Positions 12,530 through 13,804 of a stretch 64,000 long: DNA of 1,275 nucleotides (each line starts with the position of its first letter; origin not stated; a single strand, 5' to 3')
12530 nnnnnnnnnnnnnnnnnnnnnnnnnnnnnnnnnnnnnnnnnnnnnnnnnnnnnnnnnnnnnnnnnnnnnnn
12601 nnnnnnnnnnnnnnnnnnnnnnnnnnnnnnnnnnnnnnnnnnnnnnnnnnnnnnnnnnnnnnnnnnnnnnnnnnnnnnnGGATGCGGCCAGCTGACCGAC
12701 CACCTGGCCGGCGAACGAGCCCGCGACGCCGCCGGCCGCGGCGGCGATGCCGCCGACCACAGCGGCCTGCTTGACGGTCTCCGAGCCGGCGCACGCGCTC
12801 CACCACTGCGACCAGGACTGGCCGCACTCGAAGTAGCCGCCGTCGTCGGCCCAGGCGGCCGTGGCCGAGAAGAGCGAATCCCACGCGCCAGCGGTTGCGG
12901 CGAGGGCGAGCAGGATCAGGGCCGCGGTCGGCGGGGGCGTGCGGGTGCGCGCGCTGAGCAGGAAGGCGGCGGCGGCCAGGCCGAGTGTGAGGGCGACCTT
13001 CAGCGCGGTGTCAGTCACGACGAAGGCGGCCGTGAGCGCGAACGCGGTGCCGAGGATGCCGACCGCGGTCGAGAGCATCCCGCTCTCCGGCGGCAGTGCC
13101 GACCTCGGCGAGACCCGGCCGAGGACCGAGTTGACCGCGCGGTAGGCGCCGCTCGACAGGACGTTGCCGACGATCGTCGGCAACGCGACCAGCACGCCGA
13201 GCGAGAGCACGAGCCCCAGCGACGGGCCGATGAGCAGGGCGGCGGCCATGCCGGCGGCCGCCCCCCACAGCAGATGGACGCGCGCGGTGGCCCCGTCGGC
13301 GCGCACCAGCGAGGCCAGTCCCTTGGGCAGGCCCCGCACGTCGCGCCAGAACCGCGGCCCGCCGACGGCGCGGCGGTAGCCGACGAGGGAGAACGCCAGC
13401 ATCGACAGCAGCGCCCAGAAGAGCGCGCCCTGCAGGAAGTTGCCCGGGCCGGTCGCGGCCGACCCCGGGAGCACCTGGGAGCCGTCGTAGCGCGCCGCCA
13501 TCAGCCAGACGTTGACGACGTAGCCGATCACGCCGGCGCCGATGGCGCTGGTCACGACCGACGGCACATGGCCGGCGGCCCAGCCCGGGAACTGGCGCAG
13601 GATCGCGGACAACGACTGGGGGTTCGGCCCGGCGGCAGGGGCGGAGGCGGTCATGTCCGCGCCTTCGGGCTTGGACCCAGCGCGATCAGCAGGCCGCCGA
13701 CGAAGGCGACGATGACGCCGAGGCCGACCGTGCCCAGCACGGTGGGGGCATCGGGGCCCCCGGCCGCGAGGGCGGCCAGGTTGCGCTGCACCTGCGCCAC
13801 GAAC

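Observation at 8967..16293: Five-gene co-directional membrane module with no assignable function: the best candidate for an undescribed system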

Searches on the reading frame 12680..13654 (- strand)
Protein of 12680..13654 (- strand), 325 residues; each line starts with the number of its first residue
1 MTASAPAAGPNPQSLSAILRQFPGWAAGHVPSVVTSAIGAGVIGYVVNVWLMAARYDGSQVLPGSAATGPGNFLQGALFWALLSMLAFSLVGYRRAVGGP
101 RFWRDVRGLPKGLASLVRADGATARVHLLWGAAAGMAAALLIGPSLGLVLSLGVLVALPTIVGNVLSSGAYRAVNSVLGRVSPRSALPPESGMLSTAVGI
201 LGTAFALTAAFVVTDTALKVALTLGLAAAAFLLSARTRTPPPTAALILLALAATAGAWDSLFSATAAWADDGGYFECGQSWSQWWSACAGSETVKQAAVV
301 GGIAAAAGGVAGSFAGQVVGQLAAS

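Call 24: search_protein_representatives(alignment_id=A1)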
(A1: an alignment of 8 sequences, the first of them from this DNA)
Query: 8 sequences, 319 profile positions. Proteins with E-value up to 0.001 (for the whole library): 428; up to 1e-10: 263; up to 1e-30: 173. The best 150 are listed.
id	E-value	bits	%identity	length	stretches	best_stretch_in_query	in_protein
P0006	1.2e-131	455.2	-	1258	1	1-318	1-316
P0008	1.0e-130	452.1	-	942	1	1-318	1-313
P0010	2.0e-120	418.3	-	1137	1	1-317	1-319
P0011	2.9e-117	407.9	-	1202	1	1-319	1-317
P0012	3.2e-117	407.8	-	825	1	1-318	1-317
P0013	3.5e-117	407.6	-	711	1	2-318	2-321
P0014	1.2e-116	405.9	-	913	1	9-317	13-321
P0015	7.4e-115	400.0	-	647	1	14-317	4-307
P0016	3.5e-114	397.8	-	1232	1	7-317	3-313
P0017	2.1e-113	395.2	-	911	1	1-316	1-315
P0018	1.2e-110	386.1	-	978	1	1-318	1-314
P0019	1.7e-109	382.4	-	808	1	1-318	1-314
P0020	2.7e-108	378.5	-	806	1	9-318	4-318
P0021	8.9e-106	370.2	-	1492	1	2-319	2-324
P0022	7.8e-101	353.9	-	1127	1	1-318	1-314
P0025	1.7e-93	329.8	-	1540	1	2-316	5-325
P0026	6.0e-93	328.0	-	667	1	9-314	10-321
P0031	2.2e-85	303.2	-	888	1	12-314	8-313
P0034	7.3e-83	294.9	-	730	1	13-317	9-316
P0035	3.6e-82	292.6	-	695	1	6-316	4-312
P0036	5.8e-81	288.6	-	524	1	5-318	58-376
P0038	1.1e-79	284.4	-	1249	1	5-316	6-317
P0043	4.7e-77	275.8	-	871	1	10-318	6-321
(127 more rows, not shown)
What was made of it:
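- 12680..13654 (-): Gene D, N-terminal domain (aa 1-325): 7 clear TM segments, an acidic loop with two invariant Cys (A-x-ADDGG-x-x-EC-x6-W-x3-C-x-G), then a Gly-rich helix (probably TM8). This is the constant 'trafficking' domain of the family. 428 cluster representatives, with the domain at or near the N-terminus of the protein in all 150 listed (call 24).
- In all 150 listed the domain lies at or near the N-terminus (it starts within the first ~150 residues), in proteins of 120-1540 aa (call 24).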

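Call 30: search_protein_families(library=pfam, alignment_id=A2, max_evalue=0.001)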
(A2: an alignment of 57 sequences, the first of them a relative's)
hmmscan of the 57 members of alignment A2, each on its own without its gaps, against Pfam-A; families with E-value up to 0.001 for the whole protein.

A. member 1, P0017 (911 aa): 0 families

B. families by the number of members that match (of 57 scanned): 11 families
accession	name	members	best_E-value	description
PF14891.12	Peptidase_M91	1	8e-19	Effector protein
PF14411.12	LHH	1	4.7e-18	A nuclease of the HNH/ENDO VII superfamily with conserved LHH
PF01471.23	PG_binding_1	1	2.4e-14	Putative peptidoglycan binding domain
PF15644.12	Gln_amidase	1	5.8e-10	Papain fold toxin 1, glutamine deamidase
PF00454.33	PI3_PI4_kinase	1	1.2e-06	Phosphatidylinositol 3- and 4-kinase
PF03496.20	ADPrib_exo_Tox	1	9.1e-06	ADP-ribosyltransferase exoenzyme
PF13529.12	Peptidase_C39_2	1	2.2e-05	Peptidase_C39 like family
PF01129.24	ART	1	5.9e-05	NAD:arginine ADP-ribosyltransferase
PF07202.18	Tcp10_C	1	8.6e-05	T-complex protein 10 C-terminus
PF19079.5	CFSR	1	0.00022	Collagen-flanked surface repeat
PF05335.18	DUF745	1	0.00033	Protein of unknown function (DUF745)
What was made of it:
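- Pfam on 57 representatives finds LHH nuclease, Gln_amidase (Tox-PL1), ADPrib_exo_Tox / ART, Peptidase_M91 and Peptidase_C39_2 (call 30).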

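Call 32: find_related_loci(query=A1, collection=genome_contigs, flank=8000)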
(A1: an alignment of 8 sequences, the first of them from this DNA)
Query A1 (323 aa) in genome_contigs; peptide patterns used: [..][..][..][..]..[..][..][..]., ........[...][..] (x = any residue, [..] = any of these).
58 stretches matched a pattern; 18 encode a relative of the query (tblastn E <= 1e-3); 18 distinct loci.
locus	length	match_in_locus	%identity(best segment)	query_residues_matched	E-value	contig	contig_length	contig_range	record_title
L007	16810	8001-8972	44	1-319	1e-60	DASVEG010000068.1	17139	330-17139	MAG TPA_asm: Acidimicrobiales bacterium isolate SMAG_U2054 k141_36170, whole genome shotgun sequence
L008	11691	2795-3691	47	18-323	2e-60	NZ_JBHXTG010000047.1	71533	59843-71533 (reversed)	Kitasatospora sp. NPDC127111 NPDC127111_T46_F11.ctg-0047, whole genome shotgun sequence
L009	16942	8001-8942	46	2-323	2e-54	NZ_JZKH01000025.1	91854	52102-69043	Streptomyces rubellomurinus strain ATCC 31215 contig-24, whole genome shotgun sequence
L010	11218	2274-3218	45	2-323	8e-53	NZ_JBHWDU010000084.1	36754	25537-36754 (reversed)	Kitasatospora sp. NPDC059648 NPDC059648_T36_D8.ctg-0084, whole genome shotgun sequence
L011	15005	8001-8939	45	2-323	9e-51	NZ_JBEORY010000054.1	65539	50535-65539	Kitasatospora sp. NPDC097691 NPDC097691_268_G12.ctg-0054, whole genome shotgun sequence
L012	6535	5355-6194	40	6-287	2e-50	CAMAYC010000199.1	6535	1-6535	MAG: Reyranella massiliensis 521 isolate MH-08apr19-46 genome assembly, contig: MH-08apr19-C27297, whole genome shotgun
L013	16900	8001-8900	42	14-320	3e-49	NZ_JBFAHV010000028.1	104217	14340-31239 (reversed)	Nocardia sp. NPDC050710 NPDC050710_294_C5.ctg-0028, whole genome shotgun sequence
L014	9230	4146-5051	41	3-308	3e-48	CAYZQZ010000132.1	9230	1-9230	MAG TPA_asm: uncultured Reyranella sp. isolate SRP124364_co1_11 genome assembly, contig: NODE_8911_length_9230_cov_5.967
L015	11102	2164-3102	44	2-323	8e-48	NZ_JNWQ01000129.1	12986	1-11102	Streptomyces novaecaesareae strain NRRL B-1267 contig129.1, whole genome shotgun sequence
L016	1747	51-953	44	14-318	1e-47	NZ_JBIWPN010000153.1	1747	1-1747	Kitasatospora sp. NPDC101155 NPDC101155_277_A10.ctg-0153, whole genome shotgun sequence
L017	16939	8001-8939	44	2-323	3e-45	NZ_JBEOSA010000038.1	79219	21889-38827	Kitasatospora sp. NPDC097643 NPDC097643_268_E5.ctg-0038, whole genome shotgun sequence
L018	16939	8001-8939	44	2-323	5e-43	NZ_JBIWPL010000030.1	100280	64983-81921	Kitasatospora sp. NPDC101157 NPDC101157_277_C9.ctg-0030, whole genome shotgun sequence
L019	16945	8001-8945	45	2-323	9e-37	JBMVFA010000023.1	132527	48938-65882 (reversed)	Kitasatospora sp. NPDC094028 NPDC094028_184_E2.ctg-0023, whole genome shotgun sequence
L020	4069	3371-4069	38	12-247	3e-35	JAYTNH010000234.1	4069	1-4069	MAG: Ilumatobacteraceae bacterium isolate GFS_3885 GFS_3885_233, whole genome shotgun sequence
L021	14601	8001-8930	33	18-317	8e-33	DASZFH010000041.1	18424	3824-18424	MAG TPA_asm: Candidatus Dormiibacterota bacterium isolate SMAG_U6517 k141_69809, whole genome shotgun sequence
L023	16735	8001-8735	36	1-248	7e-31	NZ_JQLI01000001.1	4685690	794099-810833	Cupriavidus necator A5-1 K307DRAFT_scf7180000000052_quiver.1_C, whole genome shotgun sequence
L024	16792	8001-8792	39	25-294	2e-36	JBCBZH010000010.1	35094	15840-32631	MAG: Bacteroidota bacterium isolate P01_A01_bin.110 k141_1285663_length_35094_cov_10.4927, whole genome shotgun sequence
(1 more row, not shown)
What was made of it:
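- The family occurs in both monoderm and diderm bacteria (call 32).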

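Call 85: search_protein_families(library=pfam, alignment_id=A1, max_evalue=5)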
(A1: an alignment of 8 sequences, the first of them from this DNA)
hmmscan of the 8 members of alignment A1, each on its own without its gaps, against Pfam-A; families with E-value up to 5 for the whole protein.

A. member 1, seq(323 aa): 0 families

B. families by the number of members that match (of 8 scanned): 3 families
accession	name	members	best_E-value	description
PF09277.16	Erythro-docking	1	0.0049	Erythronolide synthase, docking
PF13038.11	DUF3899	1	1.1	Domain of unknown function (DUF3899)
PF15420.11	Abhydrolase_9_N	1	2.7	Alpha/beta-hydrolase family N-terminus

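Call 87: search_solved_structures(query=A1, max_evalue=1)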
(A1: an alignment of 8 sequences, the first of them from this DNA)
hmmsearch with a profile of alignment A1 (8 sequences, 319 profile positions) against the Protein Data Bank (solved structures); distinct sequences matched with E-value up to 1: 2.
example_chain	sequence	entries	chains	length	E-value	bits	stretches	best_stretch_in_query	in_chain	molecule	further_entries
7umq_J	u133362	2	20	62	0.33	13.4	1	268-315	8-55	Major prion protein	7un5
7c4o_A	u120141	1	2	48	0.71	12.3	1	268-302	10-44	Transcription factor HES-1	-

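Call 89: search_dna_similar(query=window:12680-13654:-, collection=plasmids, mode=protein, max_rows=15)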
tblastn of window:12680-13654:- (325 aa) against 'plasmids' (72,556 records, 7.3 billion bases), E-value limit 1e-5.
No match.
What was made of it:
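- The module was not found on plasmids in PLSDB (call 89) or next to known defence genes.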

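Call 99: search_protein_families(library=pfam, max_evalue=0.001, proteins=[P0035, P0012, P0014, P0022, P0026, P0031, P0034, P0036, P0038, P0043])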
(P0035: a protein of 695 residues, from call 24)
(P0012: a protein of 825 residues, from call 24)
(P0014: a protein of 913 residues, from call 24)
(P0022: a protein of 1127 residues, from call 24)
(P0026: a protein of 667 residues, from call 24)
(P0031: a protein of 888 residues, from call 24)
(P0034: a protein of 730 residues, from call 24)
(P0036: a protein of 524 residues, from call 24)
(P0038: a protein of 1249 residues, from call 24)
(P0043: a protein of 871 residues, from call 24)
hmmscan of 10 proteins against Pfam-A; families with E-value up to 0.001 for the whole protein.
P0035 (695 aa): 1 family
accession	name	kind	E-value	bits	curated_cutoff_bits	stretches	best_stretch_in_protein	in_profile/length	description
PF01471.23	PG_binding_1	-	2.4e-14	53.7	23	1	339-392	4-57/57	Putative peptidoglycan binding domain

P0012 (825 aa): 0 families

P0014 (913 aa): 0 families

P0022 (1127 aa): 0 families

P0026 (667 aa): 1 family
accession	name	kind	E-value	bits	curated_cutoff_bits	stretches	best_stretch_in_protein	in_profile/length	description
PF07202.18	Tcp10_C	-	8.6e-05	22.6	36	0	498-513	2-17/35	T-complex protein 10 C-terminus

P0031 (888 aa): 0 families

P0034 (730 aa): 0 families

P0036 (524 aa): 0 families

P0038 (1249 aa): 1 family
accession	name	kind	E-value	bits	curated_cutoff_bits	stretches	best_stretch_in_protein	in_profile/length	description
PF14411.12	LHH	-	4.7e-18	65.6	23.3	1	1159-1232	1-75/76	A nuclease of the HNH/ENDO VII superfamily with conserved LHH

P0043 (871 aa): 0 families
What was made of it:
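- PG_binding_1 lies directly after the N-domain in P0035, which points to an extracytoplasmic destination (call 99). PG_binding_1 directly follows the N-domain in P0035 (call 99).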

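Call 105: search_protein_families(library=pfam, max_evalue=0.001, proteins=[L023:7995-10922:+, L023:11413-14469:+, L024:7947-11477:+, L024:11375-12736:+, L024:12740-13975:+, L008:2744-5530:+, L008:5534-7297:+])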
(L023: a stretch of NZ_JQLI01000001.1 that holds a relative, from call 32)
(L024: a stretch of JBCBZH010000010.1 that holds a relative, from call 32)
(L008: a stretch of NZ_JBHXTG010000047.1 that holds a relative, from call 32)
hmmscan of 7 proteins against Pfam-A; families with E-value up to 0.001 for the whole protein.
L023:7995-10922:+ (975 aa): 0 families

L023:11413-14469:+ (1018 aa): 10 families
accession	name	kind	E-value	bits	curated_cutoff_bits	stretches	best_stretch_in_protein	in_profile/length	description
PF02768.20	DNA_pol3_beta_3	-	5.7e-24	84.7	27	1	899-1016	1-121/121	DNA polymerase III beta subunit, C-terminal domain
PF02767.21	DNA_pol3_beta_2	-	5.8e-18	65.7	27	1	785-897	2-116/116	DNA polymerase III beta subunit, central domain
PF13240.11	Zn_Ribbon_1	-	2e-14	53.3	25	3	468-489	2-23/23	zinc-ribbon domain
PF15567.11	Imm35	-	1.4e-12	48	27.5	1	9-80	10-82/85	Immunity protein 35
PF12773.13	DZR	-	1.2e-11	45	27.3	2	703-766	1-45/45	Double zinc ribbon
PF13248.11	Zn_ribbon_3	-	4.1e-09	36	27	0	701-723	3-25/26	zinc-ribbon domain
PF24463.1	DUF7577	-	4.9e-06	26.5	28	1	466-489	3-26/27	Domain of unknown function (DUF7577)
PF18912.6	DZR_2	-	1.8e-05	24.9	27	0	744-765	35-55/56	Double zinc ribbon domain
PF17032.10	Zn_ribbon_15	-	2.9e-05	25.2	28.9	0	463-486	50-73/73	zinc-ribbon family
PF00712.24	DNA_pol3_beta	-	0.00079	20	24.4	0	931-1014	32-112/120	DNA polymerase III beta subunit, N-terminal domain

L024:7947-11477:+ (1176 aa): 0 families

L024:11375-12736:+ (453 aa): 4 families
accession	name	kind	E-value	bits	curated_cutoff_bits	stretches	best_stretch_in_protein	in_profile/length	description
PF13240.11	Zn_Ribbon_1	-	5.8e-13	48.6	25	2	430-451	1-22/23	zinc-ribbon domain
PF12773.13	DZR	-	7.3e-08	32.9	27.3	1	402-449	1-45/45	Double zinc ribbon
PF13248.11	Zn_ribbon_3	-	4e-07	29.7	27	1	431-451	5-25/26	zinc-ribbon domain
PF14011.11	ESX-1_EspG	-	0.00043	20.4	27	1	62-158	15-109/245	EspG family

L024:12740-13975:+ (411 aa): 7 families
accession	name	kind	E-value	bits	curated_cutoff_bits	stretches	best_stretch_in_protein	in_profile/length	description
PF12773.13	DZR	-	5.6e-11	42.9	27.3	1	4-50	1-45/45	Double zinc ribbon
PF13240.11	Zn_Ribbon_1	-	8.5e-11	41.7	25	2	32-52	2-22/23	zinc-ribbon domain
PF13248.11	Zn_ribbon_3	-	4.8e-08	32.6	27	2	30-51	3-24/26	zinc-ribbon domain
PF18912.6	DZR_2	-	1.2e-05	25.4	27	1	2-49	8-55/56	Double zinc ribbon domain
PF17032.10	Zn_ribbon_15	-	7.5e-05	23.9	28.9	0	3-22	54-73/73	zinc-ribbon family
PF10571.15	UPF0547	-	0.00027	21.5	29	1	3-22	2-21/26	Uncharacterised protein family UPF0547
PF24460.1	DUF7575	-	0.00079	19.2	28.5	0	30-52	4-26/28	Domain of unknown function (DUF7575)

L008:2744-5530:+ (929 aa): 1 family
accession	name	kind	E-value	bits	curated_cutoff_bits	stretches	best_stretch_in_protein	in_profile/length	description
PF15644.12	Gln_amidase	-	5.3e-10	40.8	24.1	1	806-913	1-114/114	Papain fold toxin 1, glutamine deamidase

L008:5534-7297:+ (588 aa): 1 family
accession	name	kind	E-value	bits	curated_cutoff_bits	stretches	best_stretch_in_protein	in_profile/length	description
PF15567.11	Imm35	-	8.2e-11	42.3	27.5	1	8-84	2-77/85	Immunity protein 35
